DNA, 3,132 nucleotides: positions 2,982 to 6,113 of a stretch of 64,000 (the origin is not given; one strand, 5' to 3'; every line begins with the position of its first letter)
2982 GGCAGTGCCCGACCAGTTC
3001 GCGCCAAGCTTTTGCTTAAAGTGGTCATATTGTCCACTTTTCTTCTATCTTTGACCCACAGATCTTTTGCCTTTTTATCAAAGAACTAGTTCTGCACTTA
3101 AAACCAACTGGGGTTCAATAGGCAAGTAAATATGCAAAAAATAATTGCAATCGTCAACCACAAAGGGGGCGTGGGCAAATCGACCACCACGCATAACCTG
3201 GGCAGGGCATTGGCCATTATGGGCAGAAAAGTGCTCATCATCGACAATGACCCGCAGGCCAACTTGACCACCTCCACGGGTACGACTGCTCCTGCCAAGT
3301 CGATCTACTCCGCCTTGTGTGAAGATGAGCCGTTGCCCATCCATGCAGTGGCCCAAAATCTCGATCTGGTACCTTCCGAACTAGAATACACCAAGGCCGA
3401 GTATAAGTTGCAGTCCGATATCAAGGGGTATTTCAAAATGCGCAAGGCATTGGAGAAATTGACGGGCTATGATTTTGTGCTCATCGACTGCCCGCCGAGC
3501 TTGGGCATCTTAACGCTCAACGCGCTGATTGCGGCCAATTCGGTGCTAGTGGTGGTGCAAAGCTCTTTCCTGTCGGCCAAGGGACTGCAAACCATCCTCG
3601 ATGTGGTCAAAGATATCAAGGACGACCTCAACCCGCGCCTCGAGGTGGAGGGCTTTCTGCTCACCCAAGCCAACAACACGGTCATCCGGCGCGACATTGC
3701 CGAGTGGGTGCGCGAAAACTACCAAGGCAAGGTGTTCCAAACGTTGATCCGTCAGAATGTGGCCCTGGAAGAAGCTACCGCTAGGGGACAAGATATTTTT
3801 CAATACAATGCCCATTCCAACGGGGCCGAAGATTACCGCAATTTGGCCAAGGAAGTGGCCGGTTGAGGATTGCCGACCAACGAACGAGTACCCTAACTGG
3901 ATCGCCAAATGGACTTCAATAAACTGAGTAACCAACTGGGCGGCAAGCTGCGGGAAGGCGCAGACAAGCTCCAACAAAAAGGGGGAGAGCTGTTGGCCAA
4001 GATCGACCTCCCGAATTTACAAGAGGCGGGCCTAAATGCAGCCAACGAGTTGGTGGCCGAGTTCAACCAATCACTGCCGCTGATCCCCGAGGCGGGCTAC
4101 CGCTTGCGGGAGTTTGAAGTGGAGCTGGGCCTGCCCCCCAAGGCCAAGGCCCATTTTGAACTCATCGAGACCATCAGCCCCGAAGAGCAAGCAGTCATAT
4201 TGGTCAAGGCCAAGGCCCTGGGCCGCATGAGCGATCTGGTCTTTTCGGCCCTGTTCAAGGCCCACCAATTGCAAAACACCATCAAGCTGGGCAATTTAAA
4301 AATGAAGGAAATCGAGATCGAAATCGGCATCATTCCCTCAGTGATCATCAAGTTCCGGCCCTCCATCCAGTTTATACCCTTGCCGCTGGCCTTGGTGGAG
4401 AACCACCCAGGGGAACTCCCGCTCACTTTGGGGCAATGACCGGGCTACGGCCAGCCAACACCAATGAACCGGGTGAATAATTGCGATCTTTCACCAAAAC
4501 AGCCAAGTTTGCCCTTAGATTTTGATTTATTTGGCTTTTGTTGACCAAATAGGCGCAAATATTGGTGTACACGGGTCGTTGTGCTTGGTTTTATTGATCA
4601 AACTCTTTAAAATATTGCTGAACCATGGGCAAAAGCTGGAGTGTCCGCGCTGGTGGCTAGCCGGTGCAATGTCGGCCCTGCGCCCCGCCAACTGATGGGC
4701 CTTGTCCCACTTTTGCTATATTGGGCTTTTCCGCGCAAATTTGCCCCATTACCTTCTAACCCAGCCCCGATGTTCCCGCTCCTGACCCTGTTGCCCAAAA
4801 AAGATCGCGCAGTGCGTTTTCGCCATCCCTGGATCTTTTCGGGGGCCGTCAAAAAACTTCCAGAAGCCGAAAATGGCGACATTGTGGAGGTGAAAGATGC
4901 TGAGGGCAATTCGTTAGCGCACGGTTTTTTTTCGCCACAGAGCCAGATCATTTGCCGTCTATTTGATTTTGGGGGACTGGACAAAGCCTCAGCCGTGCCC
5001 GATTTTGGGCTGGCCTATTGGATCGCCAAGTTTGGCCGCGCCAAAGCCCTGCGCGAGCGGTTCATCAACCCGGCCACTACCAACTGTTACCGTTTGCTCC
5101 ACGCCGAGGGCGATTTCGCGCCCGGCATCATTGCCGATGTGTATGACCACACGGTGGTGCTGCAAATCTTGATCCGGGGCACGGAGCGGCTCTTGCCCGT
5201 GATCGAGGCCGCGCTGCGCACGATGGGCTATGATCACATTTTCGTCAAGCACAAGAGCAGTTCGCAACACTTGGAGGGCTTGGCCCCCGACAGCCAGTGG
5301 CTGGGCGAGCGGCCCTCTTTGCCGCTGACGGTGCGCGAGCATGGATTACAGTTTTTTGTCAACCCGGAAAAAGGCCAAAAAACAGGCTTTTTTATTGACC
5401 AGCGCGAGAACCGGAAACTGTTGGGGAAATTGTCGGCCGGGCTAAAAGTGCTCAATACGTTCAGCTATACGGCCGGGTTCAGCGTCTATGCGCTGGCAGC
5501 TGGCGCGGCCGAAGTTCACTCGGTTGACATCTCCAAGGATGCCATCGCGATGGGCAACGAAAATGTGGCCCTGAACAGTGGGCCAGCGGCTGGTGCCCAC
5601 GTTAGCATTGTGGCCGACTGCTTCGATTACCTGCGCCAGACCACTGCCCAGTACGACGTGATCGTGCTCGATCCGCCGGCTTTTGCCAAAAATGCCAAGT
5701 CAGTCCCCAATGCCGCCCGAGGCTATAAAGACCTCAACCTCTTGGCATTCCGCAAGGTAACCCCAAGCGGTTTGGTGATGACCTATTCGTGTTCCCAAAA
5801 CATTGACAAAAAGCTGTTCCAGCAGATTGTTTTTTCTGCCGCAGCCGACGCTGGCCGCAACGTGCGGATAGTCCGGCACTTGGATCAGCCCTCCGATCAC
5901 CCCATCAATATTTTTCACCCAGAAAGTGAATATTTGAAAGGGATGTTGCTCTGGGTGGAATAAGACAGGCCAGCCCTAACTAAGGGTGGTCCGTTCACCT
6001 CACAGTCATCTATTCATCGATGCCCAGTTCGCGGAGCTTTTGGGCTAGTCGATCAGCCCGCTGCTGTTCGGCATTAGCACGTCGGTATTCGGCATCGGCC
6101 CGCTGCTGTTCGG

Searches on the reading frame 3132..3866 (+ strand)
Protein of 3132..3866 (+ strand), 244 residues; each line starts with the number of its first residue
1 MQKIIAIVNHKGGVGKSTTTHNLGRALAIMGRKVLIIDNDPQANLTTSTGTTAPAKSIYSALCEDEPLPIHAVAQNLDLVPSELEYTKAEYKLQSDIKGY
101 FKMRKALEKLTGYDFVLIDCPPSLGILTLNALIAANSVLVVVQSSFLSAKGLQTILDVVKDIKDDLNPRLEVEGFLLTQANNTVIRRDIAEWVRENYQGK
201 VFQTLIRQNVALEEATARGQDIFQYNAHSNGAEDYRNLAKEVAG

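Call 12: search_protein_families(library=pfam, proteins=[window:3132-3866:+], max_evalue=0.001)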
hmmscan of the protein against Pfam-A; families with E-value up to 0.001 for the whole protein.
window:3132-3866:+ (244 aa): 8 families
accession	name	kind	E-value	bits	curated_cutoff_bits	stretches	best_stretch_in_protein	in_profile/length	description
PF13614.12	AAA_31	-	5.9e-50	170.1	27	1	3-172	2-177/177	AAA domain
PF01656.29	CbiA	-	1.5e-24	86.8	25.4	1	5-221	1-124/125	CobQ/CobB/MinD/ParA nucleotide binding domain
PF06564.18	CBP_BcsQ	-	2.1e-14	54.1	21.3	1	3-240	2-231/234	Cellulose biosynthesis protein BcsQ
PF00142.24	Fer4_NifH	-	4.4e-14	53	25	1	8-62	5-59/271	4Fe-4S iron sulfur cluster binding proteins, NifH/frxC family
PF10609.15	ParA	-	2e-11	44.3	27.1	1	2-242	3-245/246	NUBPL iron-transfer P-loop NTPase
PF09140.17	MipZ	-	2.8e-08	33.9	20.7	1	4-149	2-136/262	ATPase MipZ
PF02374.21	ArsA_ATPase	-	1.4e-06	28.2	24.3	1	7-50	5-48/305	Anion-transporting ATPase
PF07015.17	VirC1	-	4.5e-05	23.3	24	0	3-64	2-62/231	VirC1 protein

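Call 31: find_encoding_contigs(protein=window:3132-3866:+, flank=10000, max_places=4)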
Protein window:3132-3866:+ (244 aa): 10 contigs read that carry it; 4 places shown.
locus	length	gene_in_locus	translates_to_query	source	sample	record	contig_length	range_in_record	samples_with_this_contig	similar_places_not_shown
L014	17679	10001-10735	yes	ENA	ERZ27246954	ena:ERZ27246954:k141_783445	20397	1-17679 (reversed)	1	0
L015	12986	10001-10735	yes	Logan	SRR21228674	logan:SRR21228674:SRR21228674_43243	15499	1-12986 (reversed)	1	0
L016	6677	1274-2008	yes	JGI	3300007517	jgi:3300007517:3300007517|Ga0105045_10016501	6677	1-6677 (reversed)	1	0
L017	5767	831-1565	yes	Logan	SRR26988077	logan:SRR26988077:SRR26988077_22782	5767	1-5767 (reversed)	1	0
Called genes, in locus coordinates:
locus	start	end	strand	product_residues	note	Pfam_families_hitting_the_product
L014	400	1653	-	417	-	PF12704:MacB_PCD, PF02687:FtsX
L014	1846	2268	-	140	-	PF04138:GtrA_DPMS_TM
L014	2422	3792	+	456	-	-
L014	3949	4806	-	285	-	PF13646:HEAT_2 (faint), PF02985:HEAT (faint)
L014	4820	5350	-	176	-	PF04542:Sigma70_r2, PF08281:Sigma70_r4_2, PF04545:Sigma70_r4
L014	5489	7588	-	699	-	PF07695:7TMR-DISM_7TM, PF00512:HisKA, PF02518:HATPase_c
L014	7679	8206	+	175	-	PF00440:TetR_N, PF16295:TetR_C_10, PF22604:TetR_HI_0893_C (weak)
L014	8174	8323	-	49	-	-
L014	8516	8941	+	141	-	PF00106:adh_short, PF13561:adh_short_C2, PF08643:DUF1776 (weak)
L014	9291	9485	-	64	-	-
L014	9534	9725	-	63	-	-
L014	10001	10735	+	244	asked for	PF00142:Fer4_NifH, PF01656:CbiA, PF02374:ArsA_ATPase (weak), PF06564:CBP_BcsQ, PF09140:MipZ, PF10609:ParA, PF13614:AAA_31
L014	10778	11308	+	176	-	-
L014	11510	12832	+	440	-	PF17785:PUA_3, PF10672:Methyltrans_SAM, PF03602:Cons_hypoth95 (weak)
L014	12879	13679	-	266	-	PF05685:Uma2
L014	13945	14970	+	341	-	-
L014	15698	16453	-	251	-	PF01925:TauE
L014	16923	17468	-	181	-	-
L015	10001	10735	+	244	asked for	PF00142:Fer4_NifH, PF01656:CbiA, PF02374:ArsA_ATPase (weak), PF06564:CBP_BcsQ, PF09140:MipZ, PF10609:ParA, PF13614:AAA_31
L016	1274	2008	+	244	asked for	PF00142:Fer4_NifH, PF01656:CbiA, PF02374:ArsA_ATPase (weak), PF06564:CBP_BcsQ, PF09140:MipZ, PF10609:ParA, PF13614:AAA_31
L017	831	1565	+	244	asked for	PF00142:Fer4_NifH, PF01656:CbiA, PF02374:ArsA_ATPase (weak), PF06564:CBP_BcsQ, PF09140:MipZ, PF10609:ParA, PF13614:AAA_31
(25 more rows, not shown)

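Call 47: search_dna_similar(query=window:3132-3866:+, collection=plasmids, mode=protein, max_rows=10)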
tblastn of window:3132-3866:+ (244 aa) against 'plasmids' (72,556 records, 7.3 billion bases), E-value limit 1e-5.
The search stops at 5000 records and this limit was reached: more records match than are counted here, and every count below describes the 5000 best-scoring records only.
Records with a match: at least 5000; places in all: 5690; records where one place covers at least 80% of the query: 3255.
Best place of each record, by identity: 60-80% 1; <60% 4999.
By first word of the organism name: Rhizobium 556; Enterococcus 422; Agrobacterium 270; Sinorhizobium 245; Acinetobacter 194; Piscirickettsia 157; Pseudosulfitobacter 129; Clostridium 128; Lactococcus 126; Rhodococcus 93; and 449 more.
By predicted mobility (MOB-suite, as given by PLSDB): non-mobilizable 2544; conjugative 1264; mobilizable 1192.
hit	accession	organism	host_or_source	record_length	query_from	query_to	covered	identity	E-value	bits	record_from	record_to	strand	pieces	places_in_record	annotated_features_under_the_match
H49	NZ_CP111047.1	Chondrinema litorale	Seaweed,red alga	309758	3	242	98%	65.1%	4e-95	311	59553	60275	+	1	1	ParA family protein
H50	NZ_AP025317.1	Fulvitalea axinellae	-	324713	3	242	98%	51.4%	3e-65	226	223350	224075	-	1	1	AAA family ATPase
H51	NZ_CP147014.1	Bernardetia sp. MNP-M8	grean alga,grean algae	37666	5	242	98%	50.6%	4e-65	225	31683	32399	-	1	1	ParA family protein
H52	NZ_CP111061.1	Chondrinema litorale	Seaweed,red alga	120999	4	242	98%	49.4%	6e-67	230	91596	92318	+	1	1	ParA family protein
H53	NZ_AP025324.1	Fulvitalea axinellae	-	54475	1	242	99%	47.8%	4e-64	222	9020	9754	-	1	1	ParA family protein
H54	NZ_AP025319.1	Fulvitalea axinellae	-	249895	1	242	99%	47.5%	1e-68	236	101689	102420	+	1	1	ParA family protein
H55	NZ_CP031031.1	Runella sp. SP2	whole organism,freshwater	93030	3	244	99%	46.5%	1e-57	204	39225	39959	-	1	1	ParA family protein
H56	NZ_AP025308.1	Aureibacter tunicatorum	-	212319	3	242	98%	46.9%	6e-59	207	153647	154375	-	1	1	ParA family protein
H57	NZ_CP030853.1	Runella rosea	Whole organism,fresh water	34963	3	244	99%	46.1%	7e-61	213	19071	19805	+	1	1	ParA family protein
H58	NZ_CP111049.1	Chondrinema litorale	Seaweed,red alga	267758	3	242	98%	46.5%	1e-61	215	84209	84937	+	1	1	ParA family protein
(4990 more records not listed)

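Call 51: search_protein_families(library=ncbifam, proteins=[window:3132-3866:+], max_evalue=0.01)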
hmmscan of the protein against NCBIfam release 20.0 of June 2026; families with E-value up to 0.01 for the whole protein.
window:3132-3866:+ (244 aa): 32 families (the best 25 are shown)
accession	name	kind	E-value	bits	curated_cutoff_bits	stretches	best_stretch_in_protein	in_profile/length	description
NF041546.1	ParA_partition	equivalog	3.6e-33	114.8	180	2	103-241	66-203/203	ParA family partition ATPase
TIGR03453.1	partition_RepA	equivalog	3.8e-32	111.6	348.45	1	3-228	105-356/387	plasmid partitioning protein RepA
TIGR03371.1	cellulose_yhjQ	equivalog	4e-26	92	157.85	1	3-240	2-239/246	cellulose biosynthesis protein BcsQ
NF041283.1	PrgP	equivalog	2.7e-23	82.7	400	1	2-226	2-242/297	ParA superfamily DNA segregation protein PrgP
TIGR01969.1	minD_arch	subfamily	4.5e-21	75.2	201.75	1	4-244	2-232/251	cell division ATPase MinD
NF010443.0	PRK13869.1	subfamily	2.7e-20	72.5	446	1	3-162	122-301/405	plasmid-partitioning protein RepA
TIGR01968.1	minD_bact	equivalog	1.4e-15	57.4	212.9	1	3-244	2-238/261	septum site-determining protein MinD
NF010259.0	PRK13705.1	equivalog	5.7e-13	48.6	725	1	3-227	107-353/388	plasmid-partitioning protein SopA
TIGR01287.1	nifH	equivalog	1.4e-12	47.5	394.35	1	8-64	5-61/275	nitrogenase iron protein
NF033200.1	F430_CfbC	exception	1.2e-09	37.9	402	1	5-47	3-44/260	Ni-sirohydrochlorin a,c-diamide reductive cyclase ATP-dependent reductase subunit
NF009701.0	PRK13230.1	subfamily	3.4e-09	36.1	350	1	8-49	6-47/291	nitrogenase reductase-like protein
NF047398.1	AAA_KGGVGR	domain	4.1e-09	37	90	1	3-40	3-40/190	KGGVGR-motif variant AAA ATPase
TIGR01007.1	eps_fam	subfamily_domain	2.1e-08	33.9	108.05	1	3-143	18-159/204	polysaccharide biosynthesis tyrosine autokinase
NF008669.0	PRK11670.1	equivalog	2.6e-08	33.2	348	1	2-40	107-145/369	iron-sulfur cluster carrier protein ApbC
TIGR01281.1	DPOR_bchL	equivalog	8.9e-08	31.8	345.15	1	5-47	3-44/268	ferredoxin:protochlorophyllide reductase (ATP-dependent) iron-sulfur ATP-binding protein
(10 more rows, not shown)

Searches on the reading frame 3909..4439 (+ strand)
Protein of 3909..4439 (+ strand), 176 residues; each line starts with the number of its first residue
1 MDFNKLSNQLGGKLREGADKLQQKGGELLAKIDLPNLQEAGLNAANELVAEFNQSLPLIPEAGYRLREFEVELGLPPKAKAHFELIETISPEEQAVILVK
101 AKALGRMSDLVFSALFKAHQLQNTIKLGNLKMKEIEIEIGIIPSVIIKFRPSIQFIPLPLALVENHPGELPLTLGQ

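Call 12: search_protein_families(library=pfam, proteins=[window:3909-4439:+], max_evalue=0.001)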
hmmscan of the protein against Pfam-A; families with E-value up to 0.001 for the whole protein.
window:3909-4439:+ (176 aa): 0 families

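Call 33: search_protein_families(library=pfam, proteins=[window:3909-4439:+], max_evalue=1)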
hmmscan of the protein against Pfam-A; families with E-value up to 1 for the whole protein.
window:3909-4439:+ (176 aa): 0 families

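Call 51: search_protein_families(library=ncbifam, proteins=[window:3909-4439:+], max_evalue=0.01)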
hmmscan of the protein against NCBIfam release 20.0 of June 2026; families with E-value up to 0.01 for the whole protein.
window:3909-4439:+ (176 aa): 0 families

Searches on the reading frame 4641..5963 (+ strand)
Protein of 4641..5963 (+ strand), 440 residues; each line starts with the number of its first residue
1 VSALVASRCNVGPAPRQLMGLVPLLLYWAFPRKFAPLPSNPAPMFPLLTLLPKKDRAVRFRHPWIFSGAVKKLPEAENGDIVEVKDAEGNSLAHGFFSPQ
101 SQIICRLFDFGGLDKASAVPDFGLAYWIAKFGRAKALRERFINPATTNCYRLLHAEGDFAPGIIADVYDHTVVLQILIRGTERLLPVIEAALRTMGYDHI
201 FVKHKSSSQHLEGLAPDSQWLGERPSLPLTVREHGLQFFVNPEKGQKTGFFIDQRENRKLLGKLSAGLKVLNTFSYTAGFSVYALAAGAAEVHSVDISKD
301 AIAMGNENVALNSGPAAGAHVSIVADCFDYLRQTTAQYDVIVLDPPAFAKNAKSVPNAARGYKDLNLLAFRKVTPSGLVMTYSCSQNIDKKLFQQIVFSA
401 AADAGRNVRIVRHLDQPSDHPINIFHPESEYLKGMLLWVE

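Call 12: search_protein_families(library=pfam, proteins=[window:4641-5963:+], max_evalue=0.001)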
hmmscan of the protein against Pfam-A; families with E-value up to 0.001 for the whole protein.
window:4641-5963:+ (440 aa): 3 families
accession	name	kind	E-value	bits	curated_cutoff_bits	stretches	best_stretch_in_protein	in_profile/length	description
PF10672.15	Methyltrans_SAM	-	8.6e-22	78.2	27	1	209-380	66-235/286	S-adenosylmethionine-dependent methyltransferase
PF17785.7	PUA_3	-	1.1e-20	73.6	22.6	1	48-110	1-64/64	PUA-like domain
PF03602.21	Cons_hypoth95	-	6.9e-06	26.3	24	1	266-353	41-128/182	Conserved hypothetical protein 95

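Call 51: search_protein_families(library=ncbifam, proteins=[window:4641-5963:+], max_evalue=0.01)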
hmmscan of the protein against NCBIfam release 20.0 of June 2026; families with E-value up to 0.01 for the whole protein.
window:4641-5963:+ (440 aa): 14 families
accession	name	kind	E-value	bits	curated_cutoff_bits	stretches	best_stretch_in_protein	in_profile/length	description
NF011707.0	PRK15128.1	equivalog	8.2e-80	268.5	712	1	51-435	8-391/396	23S rRNA (cytosine(1962)-C(5))-methyltransferase RlmI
NF053718.1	23SC1962Mtase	equivalog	6.6e-79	265.4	575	1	60-437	14-380/383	23S rRNA (cytosine(1962)-C(5))-methyltransferase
NF033380.1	Rlm_2499C5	equivalog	1.4e-70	238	650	1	55-438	11-389/391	23S rRNA (cytosine(2499)-C(5))-methyltransferase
NF046099.1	RSP_2647_MTase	equivalog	4.4e-64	216.7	600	1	46-437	1-389/391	RSP_2647 family RNA methyltransferase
NF008748.0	PRK11783.1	equivalog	6.8e-32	110.5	466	1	182-379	460-655/704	bifunctional 23S rRNA (guanine(2069)-N(7))-methyltransferase RlmK/23S rRNA (guanine(2445)-N(2))-methyltransferase RlmL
TIGR00095.1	TIGR00095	equivalog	1.5e-05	24.8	117.5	1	267-355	53-142/194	16S rRNA (guanine(966)-N(2))-methyltransferase RsmD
TIGR03533.1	L3_gln_methyl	equivalog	4.1e-05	23.1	229.7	1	285-350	141-202/284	50S ribosomal protein L3 N(5)-glutamine methyltransferase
TIGR03534.1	RF_mod_PrmC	equivalog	6.6e-05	22.5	199.1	1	289-349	112-168/253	peptide chain release factor N(5)-glutamine methyltransferase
TIGR00536.1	hemK_fam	subfamily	0.00055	19.1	115.5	1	284-350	131-195/286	HemK family protein methyltransferase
NF011529.0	PRK14968.1-3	equivalog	0.00066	19.1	162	1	281-349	49-110/198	putative methyltransferase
NF047853.1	tRm6a37MtseTrmN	equivalog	0.0013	18.5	350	1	290-353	69-130/244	tRNA(1)(Val) (adenine(37)-N(6))-methyltransferase TrmN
TIGR00417.1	speE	equivalog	0.0055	16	249.55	1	291-396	98-199/271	spermidine synthase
NF002956.0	PRK03612.1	equivalog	0.0061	15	472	1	291-397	325-431/522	polyamine aminopropyltransferase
NF047728.1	tRNAMtaseTaw22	equivalog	0.0085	15.3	550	0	264-342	185-262/336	tRNA (guanine(37)-N1)/4-demethylwyosine(37)-methyltransferase Taw22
